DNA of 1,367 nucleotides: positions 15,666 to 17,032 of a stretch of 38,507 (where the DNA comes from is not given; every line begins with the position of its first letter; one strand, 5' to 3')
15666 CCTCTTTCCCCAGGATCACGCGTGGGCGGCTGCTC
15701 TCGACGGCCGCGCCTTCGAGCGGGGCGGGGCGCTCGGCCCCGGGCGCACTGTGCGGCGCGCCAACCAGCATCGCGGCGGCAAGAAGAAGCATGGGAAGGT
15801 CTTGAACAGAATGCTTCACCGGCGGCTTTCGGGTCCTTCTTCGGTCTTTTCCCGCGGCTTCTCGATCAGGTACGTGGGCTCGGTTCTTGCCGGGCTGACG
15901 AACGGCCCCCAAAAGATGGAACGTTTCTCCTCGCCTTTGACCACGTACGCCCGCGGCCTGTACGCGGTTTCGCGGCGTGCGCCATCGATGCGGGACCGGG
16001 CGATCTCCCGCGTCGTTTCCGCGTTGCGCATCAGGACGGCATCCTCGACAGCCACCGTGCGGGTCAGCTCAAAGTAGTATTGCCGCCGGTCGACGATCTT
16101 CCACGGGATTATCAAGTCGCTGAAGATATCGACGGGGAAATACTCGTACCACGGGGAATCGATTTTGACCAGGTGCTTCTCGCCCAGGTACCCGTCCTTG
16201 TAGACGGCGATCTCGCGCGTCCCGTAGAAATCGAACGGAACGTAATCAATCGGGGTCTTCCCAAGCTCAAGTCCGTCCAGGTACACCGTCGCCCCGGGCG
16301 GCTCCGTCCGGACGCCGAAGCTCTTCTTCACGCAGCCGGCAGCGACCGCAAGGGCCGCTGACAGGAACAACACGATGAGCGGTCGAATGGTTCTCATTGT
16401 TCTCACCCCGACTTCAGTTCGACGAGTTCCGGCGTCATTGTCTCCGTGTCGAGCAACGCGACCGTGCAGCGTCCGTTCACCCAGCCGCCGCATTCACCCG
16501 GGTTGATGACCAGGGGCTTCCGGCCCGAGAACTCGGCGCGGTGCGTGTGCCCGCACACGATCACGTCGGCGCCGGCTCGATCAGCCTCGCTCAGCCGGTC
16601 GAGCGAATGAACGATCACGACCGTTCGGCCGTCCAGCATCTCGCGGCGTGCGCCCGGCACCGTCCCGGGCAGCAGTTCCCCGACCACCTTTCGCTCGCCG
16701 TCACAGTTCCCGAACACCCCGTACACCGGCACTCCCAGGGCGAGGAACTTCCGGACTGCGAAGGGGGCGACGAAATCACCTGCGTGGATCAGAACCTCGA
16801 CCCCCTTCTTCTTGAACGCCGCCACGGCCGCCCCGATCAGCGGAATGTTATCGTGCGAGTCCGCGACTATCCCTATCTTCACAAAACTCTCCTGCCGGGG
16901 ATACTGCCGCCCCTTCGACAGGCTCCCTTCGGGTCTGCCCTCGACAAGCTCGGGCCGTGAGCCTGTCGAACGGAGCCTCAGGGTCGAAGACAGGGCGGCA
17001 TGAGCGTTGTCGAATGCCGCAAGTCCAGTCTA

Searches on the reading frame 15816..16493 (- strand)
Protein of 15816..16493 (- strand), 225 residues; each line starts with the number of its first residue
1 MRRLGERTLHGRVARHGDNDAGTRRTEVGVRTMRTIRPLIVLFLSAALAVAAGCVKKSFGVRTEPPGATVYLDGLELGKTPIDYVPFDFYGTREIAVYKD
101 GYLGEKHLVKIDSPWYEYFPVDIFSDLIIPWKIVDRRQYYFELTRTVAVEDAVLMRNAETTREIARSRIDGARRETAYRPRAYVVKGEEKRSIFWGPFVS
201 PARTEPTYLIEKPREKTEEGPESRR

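Call 26: search_protein_families(library=pfam, proteins=[window:15816-16493:-], max_evalue=0.001)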
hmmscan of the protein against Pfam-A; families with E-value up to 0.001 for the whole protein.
window:15816-16493:- (225 aa): 1 family
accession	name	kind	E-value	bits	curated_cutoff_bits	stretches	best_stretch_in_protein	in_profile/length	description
PF08308.17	PEGA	-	3.8e-09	36.7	20.8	1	61-102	6-46/71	PEGA domain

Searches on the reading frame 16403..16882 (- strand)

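Call 26: search_protein_families(library=pfam, proteins=[window:16403-16882:-], max_evalue=0.001)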
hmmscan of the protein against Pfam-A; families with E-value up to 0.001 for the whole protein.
window:16403-16882:- (159 aa): 2 families
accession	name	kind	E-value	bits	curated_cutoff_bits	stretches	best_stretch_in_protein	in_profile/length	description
PF12850.12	Metallophos_2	-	5e-31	108.2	27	1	1-148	1-153/154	Calcineurin-like phosphoesterase superfamily domain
PF00149.33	Metallophos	-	9.7e-11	42.9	21.5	1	1-63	1-73/191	Calcineurin-like phosphoesterase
